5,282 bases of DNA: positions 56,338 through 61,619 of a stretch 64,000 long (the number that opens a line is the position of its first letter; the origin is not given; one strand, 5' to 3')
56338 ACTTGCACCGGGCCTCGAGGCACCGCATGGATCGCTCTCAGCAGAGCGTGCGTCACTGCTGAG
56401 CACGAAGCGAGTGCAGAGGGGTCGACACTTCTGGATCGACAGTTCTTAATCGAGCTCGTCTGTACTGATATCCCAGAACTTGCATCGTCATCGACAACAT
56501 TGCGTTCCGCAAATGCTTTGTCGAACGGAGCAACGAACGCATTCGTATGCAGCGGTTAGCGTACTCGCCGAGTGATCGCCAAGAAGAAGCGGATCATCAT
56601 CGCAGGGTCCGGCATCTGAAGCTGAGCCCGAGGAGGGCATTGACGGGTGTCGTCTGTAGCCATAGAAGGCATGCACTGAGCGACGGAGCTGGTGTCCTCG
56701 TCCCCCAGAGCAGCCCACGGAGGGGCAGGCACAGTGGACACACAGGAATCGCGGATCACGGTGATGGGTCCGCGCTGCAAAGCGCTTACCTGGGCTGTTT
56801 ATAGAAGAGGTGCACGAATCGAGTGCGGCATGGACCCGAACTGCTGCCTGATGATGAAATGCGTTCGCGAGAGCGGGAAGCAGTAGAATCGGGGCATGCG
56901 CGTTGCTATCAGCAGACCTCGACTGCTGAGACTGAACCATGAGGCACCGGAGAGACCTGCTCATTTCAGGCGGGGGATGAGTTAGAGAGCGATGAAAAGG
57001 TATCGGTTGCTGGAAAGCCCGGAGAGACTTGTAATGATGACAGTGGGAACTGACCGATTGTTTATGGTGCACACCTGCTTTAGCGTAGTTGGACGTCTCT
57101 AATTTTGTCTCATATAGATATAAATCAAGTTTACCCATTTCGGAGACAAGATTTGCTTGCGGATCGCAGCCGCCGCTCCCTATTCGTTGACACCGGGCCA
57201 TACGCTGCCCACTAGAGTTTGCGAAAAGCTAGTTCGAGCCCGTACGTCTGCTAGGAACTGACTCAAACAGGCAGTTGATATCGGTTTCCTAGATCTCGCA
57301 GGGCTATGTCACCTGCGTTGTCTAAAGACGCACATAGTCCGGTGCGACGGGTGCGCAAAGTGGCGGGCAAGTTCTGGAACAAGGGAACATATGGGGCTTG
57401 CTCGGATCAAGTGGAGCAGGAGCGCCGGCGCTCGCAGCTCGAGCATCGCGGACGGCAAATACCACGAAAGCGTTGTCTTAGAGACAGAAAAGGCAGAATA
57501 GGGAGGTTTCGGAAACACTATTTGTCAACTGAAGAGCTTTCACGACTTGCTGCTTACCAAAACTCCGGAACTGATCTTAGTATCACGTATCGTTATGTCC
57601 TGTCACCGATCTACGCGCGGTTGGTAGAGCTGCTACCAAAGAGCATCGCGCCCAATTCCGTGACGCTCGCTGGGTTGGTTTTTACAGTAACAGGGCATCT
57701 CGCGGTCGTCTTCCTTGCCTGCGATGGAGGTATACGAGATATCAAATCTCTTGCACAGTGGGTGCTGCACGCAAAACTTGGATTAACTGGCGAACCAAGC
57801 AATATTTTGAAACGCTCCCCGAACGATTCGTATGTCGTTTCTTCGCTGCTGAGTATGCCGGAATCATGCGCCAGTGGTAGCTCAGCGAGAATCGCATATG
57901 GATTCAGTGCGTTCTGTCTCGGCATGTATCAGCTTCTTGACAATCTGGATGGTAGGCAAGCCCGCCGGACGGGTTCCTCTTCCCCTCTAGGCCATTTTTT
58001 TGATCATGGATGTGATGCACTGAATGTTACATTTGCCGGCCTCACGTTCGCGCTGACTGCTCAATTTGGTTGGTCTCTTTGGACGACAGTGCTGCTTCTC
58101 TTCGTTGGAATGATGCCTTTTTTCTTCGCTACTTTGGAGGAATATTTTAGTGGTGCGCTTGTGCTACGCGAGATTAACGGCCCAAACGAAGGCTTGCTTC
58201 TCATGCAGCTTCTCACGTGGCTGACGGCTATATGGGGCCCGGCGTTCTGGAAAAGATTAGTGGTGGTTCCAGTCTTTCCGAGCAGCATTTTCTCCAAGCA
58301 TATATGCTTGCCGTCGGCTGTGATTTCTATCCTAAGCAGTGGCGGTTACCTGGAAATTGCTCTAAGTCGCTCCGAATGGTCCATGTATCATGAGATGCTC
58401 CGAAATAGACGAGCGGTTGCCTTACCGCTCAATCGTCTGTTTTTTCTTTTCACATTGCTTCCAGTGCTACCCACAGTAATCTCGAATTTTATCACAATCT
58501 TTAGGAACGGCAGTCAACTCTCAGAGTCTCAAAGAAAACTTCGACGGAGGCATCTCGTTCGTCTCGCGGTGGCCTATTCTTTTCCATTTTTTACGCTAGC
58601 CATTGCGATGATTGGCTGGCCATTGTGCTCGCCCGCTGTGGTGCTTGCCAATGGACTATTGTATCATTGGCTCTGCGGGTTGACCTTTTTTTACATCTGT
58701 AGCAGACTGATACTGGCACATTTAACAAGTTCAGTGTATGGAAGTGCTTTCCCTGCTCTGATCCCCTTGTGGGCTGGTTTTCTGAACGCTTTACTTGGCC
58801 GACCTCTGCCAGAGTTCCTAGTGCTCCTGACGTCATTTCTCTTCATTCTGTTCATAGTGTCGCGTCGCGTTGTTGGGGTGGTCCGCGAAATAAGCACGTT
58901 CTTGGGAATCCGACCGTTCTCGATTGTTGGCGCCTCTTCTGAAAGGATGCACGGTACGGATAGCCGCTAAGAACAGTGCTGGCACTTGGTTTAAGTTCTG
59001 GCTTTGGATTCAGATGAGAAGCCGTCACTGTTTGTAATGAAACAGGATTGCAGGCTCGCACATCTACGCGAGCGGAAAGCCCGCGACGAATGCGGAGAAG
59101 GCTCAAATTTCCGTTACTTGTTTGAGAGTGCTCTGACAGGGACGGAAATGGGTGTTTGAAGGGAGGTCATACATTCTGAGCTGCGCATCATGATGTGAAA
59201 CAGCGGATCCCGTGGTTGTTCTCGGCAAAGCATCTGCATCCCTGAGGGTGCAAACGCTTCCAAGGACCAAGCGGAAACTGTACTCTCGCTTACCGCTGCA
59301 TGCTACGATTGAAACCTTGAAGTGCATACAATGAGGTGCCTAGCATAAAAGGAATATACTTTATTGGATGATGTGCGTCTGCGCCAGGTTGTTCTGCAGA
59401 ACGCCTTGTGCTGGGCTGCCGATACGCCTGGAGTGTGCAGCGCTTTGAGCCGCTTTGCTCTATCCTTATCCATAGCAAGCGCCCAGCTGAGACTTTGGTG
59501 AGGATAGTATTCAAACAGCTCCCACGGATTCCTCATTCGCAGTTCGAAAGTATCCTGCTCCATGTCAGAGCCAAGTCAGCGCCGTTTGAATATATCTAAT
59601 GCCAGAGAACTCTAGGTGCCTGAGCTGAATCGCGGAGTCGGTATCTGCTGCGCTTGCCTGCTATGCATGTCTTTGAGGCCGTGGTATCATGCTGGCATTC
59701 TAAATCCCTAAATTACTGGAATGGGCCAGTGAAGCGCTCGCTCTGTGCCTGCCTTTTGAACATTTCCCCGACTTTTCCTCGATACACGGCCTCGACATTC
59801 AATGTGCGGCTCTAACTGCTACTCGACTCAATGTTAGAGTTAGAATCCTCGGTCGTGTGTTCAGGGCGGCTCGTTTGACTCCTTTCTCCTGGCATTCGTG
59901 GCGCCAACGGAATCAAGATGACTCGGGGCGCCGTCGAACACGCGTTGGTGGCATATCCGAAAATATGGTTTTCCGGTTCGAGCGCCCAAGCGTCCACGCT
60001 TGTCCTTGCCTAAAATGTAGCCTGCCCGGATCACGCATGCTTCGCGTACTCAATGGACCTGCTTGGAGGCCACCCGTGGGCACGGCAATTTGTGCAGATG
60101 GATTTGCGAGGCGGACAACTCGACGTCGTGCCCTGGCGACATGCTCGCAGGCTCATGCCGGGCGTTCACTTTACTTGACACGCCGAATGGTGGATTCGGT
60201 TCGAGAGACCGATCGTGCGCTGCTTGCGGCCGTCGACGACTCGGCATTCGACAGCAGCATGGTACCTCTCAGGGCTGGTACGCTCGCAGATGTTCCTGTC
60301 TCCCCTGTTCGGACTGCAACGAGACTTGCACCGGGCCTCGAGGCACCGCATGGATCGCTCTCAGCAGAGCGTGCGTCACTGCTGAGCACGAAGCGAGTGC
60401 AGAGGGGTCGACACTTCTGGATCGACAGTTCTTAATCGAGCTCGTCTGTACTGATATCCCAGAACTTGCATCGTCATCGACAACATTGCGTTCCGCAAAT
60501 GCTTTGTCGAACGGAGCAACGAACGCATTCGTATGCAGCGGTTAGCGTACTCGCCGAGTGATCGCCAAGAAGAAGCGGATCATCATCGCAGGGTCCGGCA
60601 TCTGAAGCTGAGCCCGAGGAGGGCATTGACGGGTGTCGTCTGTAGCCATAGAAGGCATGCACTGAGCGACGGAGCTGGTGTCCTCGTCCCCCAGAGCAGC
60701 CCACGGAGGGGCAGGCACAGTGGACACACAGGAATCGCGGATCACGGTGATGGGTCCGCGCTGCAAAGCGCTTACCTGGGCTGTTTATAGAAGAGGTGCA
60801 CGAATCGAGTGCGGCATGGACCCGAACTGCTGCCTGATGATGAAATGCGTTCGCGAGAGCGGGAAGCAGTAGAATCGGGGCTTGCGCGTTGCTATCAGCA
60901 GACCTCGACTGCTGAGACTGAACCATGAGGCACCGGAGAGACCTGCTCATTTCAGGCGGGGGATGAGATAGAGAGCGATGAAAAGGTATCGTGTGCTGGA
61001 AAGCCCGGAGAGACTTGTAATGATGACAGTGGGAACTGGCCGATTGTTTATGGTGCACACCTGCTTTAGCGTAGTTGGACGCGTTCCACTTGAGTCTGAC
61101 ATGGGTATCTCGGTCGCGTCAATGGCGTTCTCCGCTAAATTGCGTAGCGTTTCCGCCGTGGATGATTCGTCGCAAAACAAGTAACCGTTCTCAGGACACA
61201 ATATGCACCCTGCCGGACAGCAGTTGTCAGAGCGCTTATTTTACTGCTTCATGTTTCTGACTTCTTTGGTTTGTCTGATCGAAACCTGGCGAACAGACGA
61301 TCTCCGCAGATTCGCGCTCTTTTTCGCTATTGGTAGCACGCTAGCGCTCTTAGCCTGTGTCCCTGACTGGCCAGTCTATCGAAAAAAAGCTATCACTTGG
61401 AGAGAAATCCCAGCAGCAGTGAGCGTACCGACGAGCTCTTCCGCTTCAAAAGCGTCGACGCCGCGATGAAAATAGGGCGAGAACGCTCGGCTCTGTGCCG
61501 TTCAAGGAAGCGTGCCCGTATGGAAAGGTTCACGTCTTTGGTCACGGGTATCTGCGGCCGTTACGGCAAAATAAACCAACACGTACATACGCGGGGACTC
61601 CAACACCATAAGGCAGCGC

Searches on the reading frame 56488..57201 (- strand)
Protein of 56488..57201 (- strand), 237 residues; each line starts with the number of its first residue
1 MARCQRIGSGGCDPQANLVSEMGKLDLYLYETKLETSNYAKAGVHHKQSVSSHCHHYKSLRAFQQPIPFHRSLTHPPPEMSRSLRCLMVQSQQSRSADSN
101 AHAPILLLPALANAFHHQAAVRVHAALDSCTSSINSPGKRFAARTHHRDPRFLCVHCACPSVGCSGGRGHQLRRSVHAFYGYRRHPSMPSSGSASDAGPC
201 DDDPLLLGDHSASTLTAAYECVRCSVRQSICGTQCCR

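Call 9: search_protein_families(library=pfam, proteins=[window:56488-57201:-], max_evalue=1)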
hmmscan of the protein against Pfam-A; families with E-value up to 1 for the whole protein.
window:56488-57201:- (237 aa): 1 family
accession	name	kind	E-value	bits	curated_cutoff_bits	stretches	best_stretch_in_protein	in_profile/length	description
PF03917.23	GSH_synth_ATP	-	0.14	11.4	25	1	85-136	18-69/363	Eukaryotic glutathione synthase, ATP binding domain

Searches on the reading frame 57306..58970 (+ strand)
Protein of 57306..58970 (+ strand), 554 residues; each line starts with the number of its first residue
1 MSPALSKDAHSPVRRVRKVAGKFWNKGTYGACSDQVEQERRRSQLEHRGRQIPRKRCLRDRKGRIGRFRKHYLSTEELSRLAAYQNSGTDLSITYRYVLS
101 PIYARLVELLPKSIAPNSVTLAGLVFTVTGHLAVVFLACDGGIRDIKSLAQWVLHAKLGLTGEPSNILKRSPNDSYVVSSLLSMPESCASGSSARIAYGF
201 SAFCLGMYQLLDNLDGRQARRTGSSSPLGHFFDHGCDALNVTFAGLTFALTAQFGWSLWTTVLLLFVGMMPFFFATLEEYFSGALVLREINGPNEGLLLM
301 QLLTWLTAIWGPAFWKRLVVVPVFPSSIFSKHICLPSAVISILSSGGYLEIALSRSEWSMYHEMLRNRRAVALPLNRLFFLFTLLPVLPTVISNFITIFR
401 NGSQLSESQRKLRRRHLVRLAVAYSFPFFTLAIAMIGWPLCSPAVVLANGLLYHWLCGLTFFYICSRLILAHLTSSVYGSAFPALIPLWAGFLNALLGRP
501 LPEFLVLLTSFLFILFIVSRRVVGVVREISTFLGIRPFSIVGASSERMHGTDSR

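Call 10: search_protein_families(library=pfam, proteins=[window:57306-58970:+], max_evalue=0.01)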
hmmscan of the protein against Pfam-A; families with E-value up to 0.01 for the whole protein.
window:57306-58970:+ (554 aa): 1 family
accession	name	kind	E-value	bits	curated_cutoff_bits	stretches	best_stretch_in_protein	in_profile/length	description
PF01066.26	CDP-OH_P_transf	-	3e-08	34.7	22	1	198-308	28-135/152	CDP-alcohol phosphatidyltransferase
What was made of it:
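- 57306..58970 (+): CEPT (CDP-alcohol phosphatidyltransferase, 554 aa). Pfam (call 10).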

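Call 32: find_homologous_proteins(query=window:57306-58970:+, max_evalue=1e-20)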
Query window:57306-58970:+ (554 aa): 117 proteins with E <= 1e-20 among 8000 candidates.
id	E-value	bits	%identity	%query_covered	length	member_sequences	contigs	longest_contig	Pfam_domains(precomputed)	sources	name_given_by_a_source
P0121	0.0e+0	1245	100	100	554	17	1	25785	PF01066.27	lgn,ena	-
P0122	2.7e-218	744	62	97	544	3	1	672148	PF01066.27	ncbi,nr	ncbi:hypothetical protein CCYA_CCYA06G1738 [Cyanidiococcus yangmingshanensis]|nr:hypothetical protei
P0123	6.3e-178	611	64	80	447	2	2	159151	PF01066.27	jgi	jgi:ethanolaminephosphotransferase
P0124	2.8e-153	530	50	92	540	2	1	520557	PF01066.27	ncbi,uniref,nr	ncbi:hypothetical protein CDCA_CDCA06G1984 [Cyanidium caldarium]|uniref:Ethanolaminephosphotransfera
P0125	1.9e-123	431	47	88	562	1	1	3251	PF01066.27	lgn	-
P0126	4.9e-77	278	37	84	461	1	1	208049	PF01066.27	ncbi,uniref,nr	ncbi:hypothetical protein GpartN1_g5441.t1 [Galdieria partita]|uniref:Ethanolaminephosphotransferase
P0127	8.0e-77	278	37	84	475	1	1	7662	PF01066.27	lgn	-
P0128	3.0e-75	272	38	84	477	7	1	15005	PF01066.27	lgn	-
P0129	4.7e-70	255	36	85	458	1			PF01066.27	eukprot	eukprot:jgi/Galph1/4956/GphlegSOOS_G3637.1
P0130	5.1e-67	245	31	89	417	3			PF01066.27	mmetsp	mmetsp:Transcript_477/g.1650 ORF Transcript_477/g.1650 Transcript_477/m.1650 type:complete len:418 (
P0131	7.9e-65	238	34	81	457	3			PF01066.27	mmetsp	mmetsp:Transcript_12257/g.20914 ORF Transcript_12257/g.20914 Transcript_12257/m.20914 type:complete 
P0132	8.0e-65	238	35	91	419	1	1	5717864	PF01066.27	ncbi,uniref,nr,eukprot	ncbi:Choline/ethanolaminephosphotransferase 2 [Porphyridium purpureum]|uniref:Choline/ethanolamineph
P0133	4.1e-64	236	35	87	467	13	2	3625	PF01066.27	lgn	-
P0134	4.4e-64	235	35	88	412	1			PF01066.27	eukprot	eukprot:Plantae.Rhodophyta-Purpureofilum_apyrenoidigerum.ctg3407.p1 GENE.Plantae.Rhodophyta-Purpureo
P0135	1.8e-60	224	32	87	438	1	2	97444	PF01066.27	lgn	-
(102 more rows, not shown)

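Call 33: find_encoding_contigs(protein=P0121, flank=10000, max_places=8)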
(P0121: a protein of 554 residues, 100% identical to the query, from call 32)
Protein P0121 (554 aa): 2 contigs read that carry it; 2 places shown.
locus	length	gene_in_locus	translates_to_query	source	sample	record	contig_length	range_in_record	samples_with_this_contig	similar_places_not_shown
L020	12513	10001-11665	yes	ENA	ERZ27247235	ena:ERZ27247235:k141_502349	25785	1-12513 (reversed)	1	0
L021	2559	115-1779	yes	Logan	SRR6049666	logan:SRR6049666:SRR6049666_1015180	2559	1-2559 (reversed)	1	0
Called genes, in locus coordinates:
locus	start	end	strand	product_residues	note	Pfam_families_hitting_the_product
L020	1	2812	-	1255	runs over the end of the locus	PF12739:TRAPPC-Trs85 (weak)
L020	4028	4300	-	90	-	-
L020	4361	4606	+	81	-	-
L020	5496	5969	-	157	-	-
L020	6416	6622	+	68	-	-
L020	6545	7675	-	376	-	PF00270:DEAD, PF13245:AAA_19 (faint), PF00271:Helicase_C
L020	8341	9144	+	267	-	-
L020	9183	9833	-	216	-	-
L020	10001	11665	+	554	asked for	PF01066:CDP-OH_P_transf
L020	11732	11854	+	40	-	-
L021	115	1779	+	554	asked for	PF01066:CDP-OH_P_transf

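Call 34: find_encoding_contigs(protein=P0122, flank=10000, max_places=2)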
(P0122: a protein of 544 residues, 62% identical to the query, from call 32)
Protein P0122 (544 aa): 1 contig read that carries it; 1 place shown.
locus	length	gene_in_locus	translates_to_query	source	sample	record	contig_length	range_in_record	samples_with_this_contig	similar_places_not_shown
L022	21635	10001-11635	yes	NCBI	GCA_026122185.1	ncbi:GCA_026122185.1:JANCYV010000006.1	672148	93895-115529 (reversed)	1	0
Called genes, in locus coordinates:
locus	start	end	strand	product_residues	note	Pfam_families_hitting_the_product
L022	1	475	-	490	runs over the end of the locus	PF22580:KYNU_C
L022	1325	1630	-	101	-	PF00166:Cpn10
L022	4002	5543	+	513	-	-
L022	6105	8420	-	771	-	-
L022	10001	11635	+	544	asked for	PF01066:CDP-OH_P_transf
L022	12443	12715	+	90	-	PF06645:SPC12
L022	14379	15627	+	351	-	PF00483:NTP_transferase, PF01128:IspD (weak), PF12804:NTP_transf_3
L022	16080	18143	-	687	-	PF03547:Mem_trans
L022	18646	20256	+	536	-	PF00069:Pkinase, PF07714:PK_Tyr_Ser-Thr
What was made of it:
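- On LTR retrotransposon or solo LTR: B and C are not an LTR pair; CEPT lies between them and is syntenic in relatives (call 34).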

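Call 39: find_encoding_contigs(protein=P0123, flank=6000, max_places=1)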
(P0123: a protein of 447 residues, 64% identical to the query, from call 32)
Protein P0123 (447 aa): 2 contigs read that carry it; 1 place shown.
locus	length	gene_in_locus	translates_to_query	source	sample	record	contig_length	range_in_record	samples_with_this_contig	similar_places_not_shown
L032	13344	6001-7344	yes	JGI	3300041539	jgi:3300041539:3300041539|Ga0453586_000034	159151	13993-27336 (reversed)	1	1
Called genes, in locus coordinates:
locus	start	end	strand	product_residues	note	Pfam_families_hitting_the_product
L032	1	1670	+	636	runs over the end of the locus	-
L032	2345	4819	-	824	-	-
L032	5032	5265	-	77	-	-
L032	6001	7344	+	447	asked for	PF01066:CDP-OH_P_transf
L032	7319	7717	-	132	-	-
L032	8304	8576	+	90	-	PF06645:SPC12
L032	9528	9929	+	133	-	PF01128:IspD, PF12804:NTP_transf_3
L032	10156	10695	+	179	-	-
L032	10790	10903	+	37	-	-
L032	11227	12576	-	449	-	PF03547:Mem_trans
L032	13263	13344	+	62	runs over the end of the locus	-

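Call 40: find_encoding_contigs(protein=P0124, flank=6000, max_places=1)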
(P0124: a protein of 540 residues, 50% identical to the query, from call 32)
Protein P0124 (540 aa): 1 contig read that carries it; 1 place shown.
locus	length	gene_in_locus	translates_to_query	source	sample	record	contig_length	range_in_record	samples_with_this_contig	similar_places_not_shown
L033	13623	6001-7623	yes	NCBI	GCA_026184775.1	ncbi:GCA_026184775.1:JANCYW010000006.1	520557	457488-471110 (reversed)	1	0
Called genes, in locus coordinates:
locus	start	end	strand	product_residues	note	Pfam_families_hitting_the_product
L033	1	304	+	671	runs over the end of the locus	PF23098:Beta-prop_NOL10_N (faint), PF23381:Beta-prop_IFT122_1st (faint), PF25173:Beta-prop_WDR3_1st (faint), PF24814:WD40_Prp19 (weak), PF25174:Beta-prop_THOC3, PF24807:WD40_CDC20-Fz (weak), PF25175:Beta-prop_WDR5 (weak), PF08149:BING4CT, +2 more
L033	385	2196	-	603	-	PF01053:Cys_Met_Meta_PP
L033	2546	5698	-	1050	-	PF07928:Vps54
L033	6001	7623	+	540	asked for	PF01066:CDP-OH_P_transf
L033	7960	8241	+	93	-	PF06645:SPC12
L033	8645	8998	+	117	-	PF12804:NTP_transf_3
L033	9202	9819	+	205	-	-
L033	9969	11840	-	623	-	PF03547:Mem_trans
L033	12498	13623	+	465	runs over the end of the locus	PF00069:Pkinase, PF07714:PK_Tyr_Ser-Thr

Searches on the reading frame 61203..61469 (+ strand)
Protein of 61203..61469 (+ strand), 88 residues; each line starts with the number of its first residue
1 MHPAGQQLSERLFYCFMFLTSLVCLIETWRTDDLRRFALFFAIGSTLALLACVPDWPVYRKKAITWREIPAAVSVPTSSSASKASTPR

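Call 27: search_protein_families(library=pfam, proteins=[window:61203-61469:+], max_evalue=1)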
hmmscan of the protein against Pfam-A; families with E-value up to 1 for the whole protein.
window:61203-61469:+ (88 aa): 2 families
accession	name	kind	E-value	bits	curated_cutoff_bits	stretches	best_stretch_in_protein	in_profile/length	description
PF06645.18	SPC12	-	5.6e-13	49.2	23.6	1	4-68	4-68/71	Microsomal signal peptidase 12 kDa subunit (SPC12)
PF04178.18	Got1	-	0.089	13.8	24.6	1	16-51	6-44/110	Got1/Sft2-like family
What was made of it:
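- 61203..61469 (+): SPCS1 (SPC12 family, 88 aa). Pfam SPC12 at E 5.6e-13 (call 27).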
